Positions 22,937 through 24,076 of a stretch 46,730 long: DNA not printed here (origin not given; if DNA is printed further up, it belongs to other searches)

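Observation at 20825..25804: AroB-like cyclase + SDR + KdsB-type CMP-transferase + FkbM methyltransferase + HP-motif unknown: a possible CMP-activated carbocyclic or novel ulosonic-acid branch inside a glycan locus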

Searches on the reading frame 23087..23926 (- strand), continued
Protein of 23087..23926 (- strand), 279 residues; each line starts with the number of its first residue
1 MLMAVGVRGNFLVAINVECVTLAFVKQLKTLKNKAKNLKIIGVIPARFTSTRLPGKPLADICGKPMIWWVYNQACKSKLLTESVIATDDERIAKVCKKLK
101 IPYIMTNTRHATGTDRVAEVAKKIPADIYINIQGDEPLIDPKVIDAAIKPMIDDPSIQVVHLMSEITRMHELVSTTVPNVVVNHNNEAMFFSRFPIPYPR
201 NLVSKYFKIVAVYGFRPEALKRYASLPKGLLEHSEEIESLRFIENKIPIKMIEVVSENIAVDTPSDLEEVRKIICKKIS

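Call 61: find_encoding_contigs(protein=P0178, flank=9000, max_places=1)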
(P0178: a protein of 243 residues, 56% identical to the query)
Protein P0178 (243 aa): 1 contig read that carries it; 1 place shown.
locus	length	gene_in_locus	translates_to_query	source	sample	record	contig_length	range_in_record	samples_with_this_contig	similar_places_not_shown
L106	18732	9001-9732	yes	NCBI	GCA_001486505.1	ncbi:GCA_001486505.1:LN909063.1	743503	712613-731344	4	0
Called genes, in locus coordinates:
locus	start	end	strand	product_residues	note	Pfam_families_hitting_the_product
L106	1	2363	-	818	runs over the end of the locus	PF04932:Wzy_C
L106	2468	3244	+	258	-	PF01061:ABC2_membrane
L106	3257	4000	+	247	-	PF13476:AAA_23 (faint), PF00005:ABC_tran, PF13304:AAA_21 (faint)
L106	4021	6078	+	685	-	PF00535:Glycos_transf_2, PF13641:Glyco_tranf_2_3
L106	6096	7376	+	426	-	-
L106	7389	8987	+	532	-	PF00682:HMGL-like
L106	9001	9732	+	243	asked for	PF02348:CTP_transf_3, PF12804:NTP_transf_3 (weak)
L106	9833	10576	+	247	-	PF00483:NTP_transferase, PF12804:NTP_transf_3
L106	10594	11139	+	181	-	PF00908:dTDP_sugar_isom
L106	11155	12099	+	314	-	PF00535:Glycos_transf_2, PF13641:Glyco_tranf_2_3 (weak)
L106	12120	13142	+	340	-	PF01073:3Beta_HSD, PF01370:Epimerase, PF02719:Polysacc_synt_2, PF04321:RmlD_sub_bind, PF13460:NAD_binding_10, PF16363:GDP_Man_Dehyd, PF07993:NAD_binding_4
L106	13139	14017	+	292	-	PF01370:Epimerase, PF04321:RmlD_sub_bind, PF01073:3Beta_HSD (weak), PF02719:Polysacc_synt_2, PF16363:GDP_Man_Dehyd, PF07993:NAD_binding_4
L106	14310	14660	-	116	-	PF00132:Hexapep (faint)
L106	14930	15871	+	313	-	PF00535:Glycos_transf_2, PF13641:Glyco_tranf_2_3, PF13632:Glyco_trans_2_3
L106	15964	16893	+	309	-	PF00535:Glycos_transf_2, PF10111:Glyco_tranf_2_2 (weak), PF13641:Glyco_tranf_2_3, PF13506:Glyco_transf_21 (faint), PF13632:Glyco_trans_2_3, PF02709:Glyco_transf_7C (weak)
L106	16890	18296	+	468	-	PF13727:CoA_binding_3, PF02397:Bac_transf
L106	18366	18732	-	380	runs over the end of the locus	PF01757:Acyl_transf_3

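Call 64: search_protein_families(library=ncbifam, proteins=[L105:9771-11360:+, L105:11357-12382:+, L106:6096-7376:+, L105:7069-7854:+], max_evalue=0.000001)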
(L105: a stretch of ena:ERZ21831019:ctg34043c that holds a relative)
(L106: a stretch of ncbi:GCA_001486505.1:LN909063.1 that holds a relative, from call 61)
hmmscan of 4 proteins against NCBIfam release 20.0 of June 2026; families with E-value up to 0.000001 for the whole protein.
L105:9771-11360:+ (529 aa): 5 families
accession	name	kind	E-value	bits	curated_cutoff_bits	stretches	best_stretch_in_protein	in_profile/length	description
NF006049.0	PRK08195.1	subfamily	4.6e-25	88.4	229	1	3-244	8-247/344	4-hyroxy-2-oxovalerate/4-hydroxy-2-oxopentanoic acid aldolase,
TIGR03217.1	4OH_2_O_val_ald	equivalog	1.7e-21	76.8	286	1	3-243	3-241/334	4-hydroxy-2-oxovalerate aldolase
NF002088.0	PRK00915.1-5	equivalog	8.1e-08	31.2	697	0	160-238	166-243/514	2-isopropylmalate synthase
TIGR02146.1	LysS_fung_arch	equivalog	2.8e-07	30.1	413.55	1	5-251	1-245/344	homocitrate synthase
NF002085.0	PRK00915.1-2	subfamily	4.9e-07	28.9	517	0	3-247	14-254/504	2-isopropylmalate synthase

L105:11357-12382:+ (341 aa): 15 families
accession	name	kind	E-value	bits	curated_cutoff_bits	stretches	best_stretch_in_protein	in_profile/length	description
NF041633.1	trifunc_aldol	exception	1.4e-161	538.9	700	1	2-341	243-580/580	KHG/KDPG aldolase/sugar kinase fusion protein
NF041332.1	KDG_KDGal_kin_Halo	equivalog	1.1e-68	232.1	440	1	3-341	4-320/320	bifunctional 2-dehydro-3-deoxygluconokinase/2-dehydro-3-deoxygalactonokinase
NF040938.1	KDG_KDGal_kin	equivalog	1.5e-33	116.2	400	2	3-211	1-207/305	bifunctional 2-dehydro-3-deoxygluconokinase/2-dehydro-3-deoxygalactonokinase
TIGR04382.1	myo_inos_iolC_N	equivalog_domain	1.9e-26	93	300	1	11-311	12-288/309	5-dehydro-2-deoxygluconokinase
TIGR02152.1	D_ribokin_bact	equivalog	3.2e-15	56.3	299.65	1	170-311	157-279/298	ribokinase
NF006957.1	PRK09434.1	equivalog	3.7e-15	56.2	450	1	32-309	27-283/302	fructokinase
NF008353.0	PRK11142.1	equivalog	7.8e-14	51.9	341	1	13-317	22-288/307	ribokinase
NF049991.1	TagKinase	equivalog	8.7e-14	51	420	1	3-210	10-217/321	tagatose kinase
NF053626.1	RibKinHalex1628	equivalog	2.4e-12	46.9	330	0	265-332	223-292/293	ATP-dependent ribose-1-phosphate kinase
NF052444.1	DhDoxglucKinKdgK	equivalog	5.3e-11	42.5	400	1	24-209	17-210/303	2-dehydro-3-deoxygluconokinase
NF041134.1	R1P_kin_Thcocales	equivalog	5.5e-11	42.4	500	0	256-300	206-250/291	ADP-dependent ribose-1-phosphate kinase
NF007321.0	PRK09813.1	equivalog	2.8e-10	40.1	247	0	269-310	211-252/261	fructoselysine 6-kinase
NF047869.1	myo_kin_aldol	exception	7.8e-10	37.7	600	0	19-175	26-180/586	bifunctional 5-dehydro-2-deoxygluconokinase/5-dehydro-2-deoxyphosphogluconate aldolase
TIGR03168.1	1-PFK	subfamily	1.5e-07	30.7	216.4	1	253-327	223-298/305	hexose kinase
TIGR03828.1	pfkB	equivalog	6e-07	28.8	292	0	254-317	224-286/305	1-phosphofructokinase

L106:6096-7376:+ (426 aa): 0 families

L105:7069-7854:+ (261 aa): 0 families
